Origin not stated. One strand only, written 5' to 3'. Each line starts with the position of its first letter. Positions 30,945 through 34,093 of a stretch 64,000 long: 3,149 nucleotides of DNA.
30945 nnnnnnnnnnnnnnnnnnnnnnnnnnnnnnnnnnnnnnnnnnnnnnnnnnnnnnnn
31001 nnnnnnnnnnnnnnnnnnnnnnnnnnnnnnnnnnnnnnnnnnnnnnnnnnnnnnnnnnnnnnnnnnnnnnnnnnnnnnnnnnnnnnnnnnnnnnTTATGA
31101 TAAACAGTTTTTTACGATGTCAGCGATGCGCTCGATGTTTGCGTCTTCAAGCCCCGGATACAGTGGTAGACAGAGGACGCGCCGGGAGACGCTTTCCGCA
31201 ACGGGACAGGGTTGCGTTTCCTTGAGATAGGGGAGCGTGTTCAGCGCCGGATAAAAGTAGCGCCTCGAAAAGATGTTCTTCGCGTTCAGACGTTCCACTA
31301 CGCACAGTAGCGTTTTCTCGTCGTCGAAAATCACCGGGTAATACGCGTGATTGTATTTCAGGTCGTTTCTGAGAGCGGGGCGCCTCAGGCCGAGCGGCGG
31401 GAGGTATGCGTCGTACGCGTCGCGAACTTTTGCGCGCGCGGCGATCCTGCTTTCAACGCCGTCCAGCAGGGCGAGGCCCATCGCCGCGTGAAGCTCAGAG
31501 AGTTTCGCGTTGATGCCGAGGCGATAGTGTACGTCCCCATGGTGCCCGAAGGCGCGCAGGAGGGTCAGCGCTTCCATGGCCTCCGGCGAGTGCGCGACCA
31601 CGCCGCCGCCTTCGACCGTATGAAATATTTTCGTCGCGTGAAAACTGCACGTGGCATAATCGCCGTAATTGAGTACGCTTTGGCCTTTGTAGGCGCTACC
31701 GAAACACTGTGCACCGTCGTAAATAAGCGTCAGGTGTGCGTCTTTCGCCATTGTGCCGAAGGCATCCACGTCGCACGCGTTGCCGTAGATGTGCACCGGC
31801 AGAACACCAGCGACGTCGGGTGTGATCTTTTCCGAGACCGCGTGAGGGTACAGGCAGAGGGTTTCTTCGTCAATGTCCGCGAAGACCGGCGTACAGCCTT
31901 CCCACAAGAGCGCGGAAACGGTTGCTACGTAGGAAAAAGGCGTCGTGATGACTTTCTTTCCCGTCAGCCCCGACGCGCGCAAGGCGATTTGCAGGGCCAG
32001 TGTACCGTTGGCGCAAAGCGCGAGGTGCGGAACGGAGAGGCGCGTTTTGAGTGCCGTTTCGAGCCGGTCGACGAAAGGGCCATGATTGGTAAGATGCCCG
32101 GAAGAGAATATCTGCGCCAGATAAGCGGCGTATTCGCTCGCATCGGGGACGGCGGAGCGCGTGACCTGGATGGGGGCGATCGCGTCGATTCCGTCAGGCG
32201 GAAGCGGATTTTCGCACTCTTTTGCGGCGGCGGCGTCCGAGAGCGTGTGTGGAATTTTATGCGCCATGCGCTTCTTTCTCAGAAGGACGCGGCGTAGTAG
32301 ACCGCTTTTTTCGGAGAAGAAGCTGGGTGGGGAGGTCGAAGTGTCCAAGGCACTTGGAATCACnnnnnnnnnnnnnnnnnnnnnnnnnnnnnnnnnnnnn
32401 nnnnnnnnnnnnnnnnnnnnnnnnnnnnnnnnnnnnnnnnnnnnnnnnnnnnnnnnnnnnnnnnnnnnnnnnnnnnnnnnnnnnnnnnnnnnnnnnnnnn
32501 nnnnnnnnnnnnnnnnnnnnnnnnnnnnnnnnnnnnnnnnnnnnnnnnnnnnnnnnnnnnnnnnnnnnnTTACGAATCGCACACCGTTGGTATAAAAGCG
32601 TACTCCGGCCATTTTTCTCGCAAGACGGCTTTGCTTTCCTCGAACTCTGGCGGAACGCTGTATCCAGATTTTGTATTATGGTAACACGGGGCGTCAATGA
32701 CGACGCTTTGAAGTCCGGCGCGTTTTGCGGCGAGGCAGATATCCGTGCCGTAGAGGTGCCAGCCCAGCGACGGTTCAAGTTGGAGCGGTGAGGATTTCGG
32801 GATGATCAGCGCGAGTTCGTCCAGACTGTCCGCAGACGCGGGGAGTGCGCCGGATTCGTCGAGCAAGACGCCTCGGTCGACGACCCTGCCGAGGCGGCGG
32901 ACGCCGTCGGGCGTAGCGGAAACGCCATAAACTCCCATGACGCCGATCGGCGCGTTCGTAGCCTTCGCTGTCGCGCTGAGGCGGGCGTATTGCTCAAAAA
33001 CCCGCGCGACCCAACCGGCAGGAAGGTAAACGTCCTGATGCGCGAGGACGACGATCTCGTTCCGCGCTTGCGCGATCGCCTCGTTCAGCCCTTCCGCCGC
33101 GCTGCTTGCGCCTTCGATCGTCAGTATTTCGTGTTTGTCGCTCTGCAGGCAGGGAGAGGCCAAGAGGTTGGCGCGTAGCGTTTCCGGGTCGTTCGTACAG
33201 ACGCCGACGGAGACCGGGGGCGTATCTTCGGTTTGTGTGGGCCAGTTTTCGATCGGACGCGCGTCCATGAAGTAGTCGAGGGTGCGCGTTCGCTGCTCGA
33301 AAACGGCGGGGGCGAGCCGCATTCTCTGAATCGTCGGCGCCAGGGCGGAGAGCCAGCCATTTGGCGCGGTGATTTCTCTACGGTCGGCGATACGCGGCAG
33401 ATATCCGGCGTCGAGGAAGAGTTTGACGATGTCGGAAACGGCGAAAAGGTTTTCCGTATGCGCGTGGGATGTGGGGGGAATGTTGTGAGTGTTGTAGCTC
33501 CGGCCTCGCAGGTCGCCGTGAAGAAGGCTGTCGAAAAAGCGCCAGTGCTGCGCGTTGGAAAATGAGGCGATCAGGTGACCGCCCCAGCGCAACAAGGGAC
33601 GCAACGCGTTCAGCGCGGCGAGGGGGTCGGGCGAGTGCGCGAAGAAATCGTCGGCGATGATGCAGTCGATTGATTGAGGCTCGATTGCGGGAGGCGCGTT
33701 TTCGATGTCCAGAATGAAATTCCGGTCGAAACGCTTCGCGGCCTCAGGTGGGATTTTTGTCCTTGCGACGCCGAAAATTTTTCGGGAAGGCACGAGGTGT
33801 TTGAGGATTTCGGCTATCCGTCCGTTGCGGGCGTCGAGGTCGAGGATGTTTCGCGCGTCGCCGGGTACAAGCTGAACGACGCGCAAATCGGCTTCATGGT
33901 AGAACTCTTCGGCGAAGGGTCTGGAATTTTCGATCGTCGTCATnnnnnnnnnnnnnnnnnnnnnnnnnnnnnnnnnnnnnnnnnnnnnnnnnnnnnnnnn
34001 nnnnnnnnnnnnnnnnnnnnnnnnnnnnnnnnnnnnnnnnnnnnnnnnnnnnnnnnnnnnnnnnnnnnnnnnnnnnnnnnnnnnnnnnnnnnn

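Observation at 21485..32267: Discrete acyl-chain assembly line feeding a 4-amino-sugar on flagellin, resembling the Campylobacter cassette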

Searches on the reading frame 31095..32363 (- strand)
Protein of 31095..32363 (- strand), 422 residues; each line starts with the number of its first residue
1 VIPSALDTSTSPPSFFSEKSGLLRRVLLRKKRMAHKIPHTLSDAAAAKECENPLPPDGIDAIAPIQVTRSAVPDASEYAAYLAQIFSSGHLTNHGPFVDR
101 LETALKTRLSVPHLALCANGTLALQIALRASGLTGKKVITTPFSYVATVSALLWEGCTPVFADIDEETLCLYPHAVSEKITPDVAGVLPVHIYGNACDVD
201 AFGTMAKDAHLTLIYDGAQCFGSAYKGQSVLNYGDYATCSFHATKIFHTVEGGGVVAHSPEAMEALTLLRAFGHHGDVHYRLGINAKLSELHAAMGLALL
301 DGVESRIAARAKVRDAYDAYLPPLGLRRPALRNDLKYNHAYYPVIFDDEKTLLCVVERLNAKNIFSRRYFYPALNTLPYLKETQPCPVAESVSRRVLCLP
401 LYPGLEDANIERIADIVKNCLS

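Call 5: search_protein_families(library=pfam, proteins=[window:31095-32363:-])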
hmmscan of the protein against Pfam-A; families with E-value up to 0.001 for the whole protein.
window:31095-32363:- (422 aa): 1 family
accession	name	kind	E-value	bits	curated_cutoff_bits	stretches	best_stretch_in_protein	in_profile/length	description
PF01041.23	DegT_DnrJ_EryC1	-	9.5e-83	278.8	19.8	1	76-417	5-359/360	DegT/DnrJ/EryC1/StrS aminotransferase family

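Call 9: search_protein_families(library=ncbifam, proteins=[window:31095-32363:-], max_evalue=0.001)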
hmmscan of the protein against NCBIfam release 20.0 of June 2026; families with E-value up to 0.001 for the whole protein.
window:31095-32363:- (422 aa): 7 families
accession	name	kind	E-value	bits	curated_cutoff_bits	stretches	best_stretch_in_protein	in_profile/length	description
TIGR04427.1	PLP_DesI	equivalog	2.9e-68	230.8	650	1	63-420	19-382/390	dTDP-4-dehydro-6-deoxyglucose aminotransferase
TIGR03588.1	PseC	equivalog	1.3e-50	172.4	423.5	1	82-421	17-380/380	UDP-4-amino-4,6-dideoxy-N-acetyl-beta-L-altrosamine transaminase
TIGR04181.1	NHT_00031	hypoth_equivalog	2e-50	171.7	420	1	79-400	13-357/359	LegC family aminotransferase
NF008687.0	PRK11706.1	equivalog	8.6e-45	153.1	375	1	77-421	12-374/375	dTDP-4-amino-4,6-dideoxygalactose transaminase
NF008658.2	PRK11658.1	equivalog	1.6e-36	125.7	631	1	77-420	16-376/379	UDP-4-amino-4-deoxy-L-arabinose aminotransferase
TIGR02379.1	ECA_wecE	subfamily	3e-31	108.5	434.85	1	79-421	14-375/376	dTDP-4-amino-4,6-dideoxy-D-glucose transaminase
NF011936.0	PRK15407.1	equivalog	6.9e-27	94.2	423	2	90-273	60-251/440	lipopolysaccharide biosynthesis protein RfbH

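Call 33: search_solved_structures(query=window:31095-32267:-, max_evalue=1e-20, show_alignments=0)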
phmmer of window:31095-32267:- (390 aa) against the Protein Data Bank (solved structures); distinct sequences matched with E-value up to 1e-20: 42.
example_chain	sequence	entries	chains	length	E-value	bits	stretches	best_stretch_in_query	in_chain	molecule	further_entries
2po3_A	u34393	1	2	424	3.5e-48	167.6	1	42-389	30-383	4-dehydrase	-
3nyu_A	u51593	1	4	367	4.3e-44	154.1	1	62-384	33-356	Aminotransferase WbpE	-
3bn1_A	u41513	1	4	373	5.4e-44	153.8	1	48-382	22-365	Perosamine synthetase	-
3nu7_A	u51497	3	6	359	5.4e-44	153.8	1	62-382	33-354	Aminotransferase WbpE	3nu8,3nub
3dr7_A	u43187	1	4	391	6.3e-44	153.6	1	48-382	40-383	Putative perosamine synthetase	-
3nys_A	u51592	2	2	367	2e-43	151.9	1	62-384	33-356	Aminotransferase WbpE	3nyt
3dr4_A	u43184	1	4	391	4.3e-43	150.8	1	48-382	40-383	Putative perosamine synthetase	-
8e75_A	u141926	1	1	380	3e-38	134.9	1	62-382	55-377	DegT/DnrJ/EryC1/StrS aminotransferase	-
8e77_A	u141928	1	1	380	3e-38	134.9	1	62-382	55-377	DegT/DnrJ/EryC1/StrS aminotransferase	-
7b0m_AAA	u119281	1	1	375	9.9e-37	129.9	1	48-350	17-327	Sugar aminotransferase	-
5k8b_A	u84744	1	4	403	1.3e-35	126.2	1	55-285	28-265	8-amino-3,8-dideoxy-alpha-D-manno-octulosonate transaminase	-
7b0d_A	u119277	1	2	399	1e-33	120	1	86-385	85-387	Glutamine--scyllo-inositol transaminase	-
2oga_A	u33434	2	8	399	8.6e-32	113.6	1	44-386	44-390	Transaminase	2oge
4lc3_A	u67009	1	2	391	4.7e-31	111.2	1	48-386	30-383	Putative UDP-4-amino-4-deoxy-l-arabinose--oxoglutarate aminotransferase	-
1mdo_A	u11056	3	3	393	1.2e-30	109.8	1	43-382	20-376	ArnB aminotransferase | UDP-4-amino-4-deoxy-L-arabinose--oxoglutarate aminotransferase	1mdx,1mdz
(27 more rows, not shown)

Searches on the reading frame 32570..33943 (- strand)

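Call 5: search_protein_families(library=pfam, proteins=[window:32570-33943:-])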
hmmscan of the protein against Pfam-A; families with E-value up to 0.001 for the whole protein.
window:32570-33943:- (457 aa): 3 families
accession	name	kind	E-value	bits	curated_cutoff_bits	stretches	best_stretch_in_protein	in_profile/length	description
PF13712.12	Glyco_tranf_2_5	-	9.3e-07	29.2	27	1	270-417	29-181/210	Glycosyltransferase like family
PF13847.12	Methyltransf_31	-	0.00088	19.4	27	0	78-130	61-113/145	Methyltransferase domain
PF13489.12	Methyltransf_23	-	0.00095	19.4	27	0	28-136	21-124/164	Methyltransferase domain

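Call 9: search_protein_families(library=ncbifam, proteins=[window:32570-33943:-], max_evalue=0.001)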
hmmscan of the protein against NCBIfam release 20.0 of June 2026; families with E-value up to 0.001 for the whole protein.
window:32570-33943:- (457 aa): 0 families

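Call 75: search_protein_families(library=pfam, proteins=[window:32570-33943:-], max_evalue=5)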
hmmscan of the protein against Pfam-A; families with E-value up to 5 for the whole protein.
window:32570-33943:- (457 aa): 7 families
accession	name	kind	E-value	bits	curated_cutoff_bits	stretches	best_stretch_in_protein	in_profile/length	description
PF13712.12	Glyco_tranf_2_5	-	9.3e-07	29.2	27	1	270-417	29-181/210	Glycosyltransferase like family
PF13847.12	Methyltransf_31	-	0.00088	19.4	27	1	78-130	61-113/145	Methyltransferase domain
PF13489.12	Methyltransf_23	-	0.00095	19.4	27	1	28-136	21-124/164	Methyltransferase domain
PF08241.18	Methyltransf_11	-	0.0017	19.4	21.2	1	39-125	6-94/95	Methyltransferase domain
PF08242.18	Methyltransf_12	-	0.0023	19.1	30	1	75-124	48-98/98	Methyltransferase domain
PF07021.18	MetW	-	0.031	14.3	21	1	79-174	63-153/193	Methionine biosynthesis protein MetW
PF00535.33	Glycos_transf_2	-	0.14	12.5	23.3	1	281-321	65-105/168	Glycosyl transferase family 2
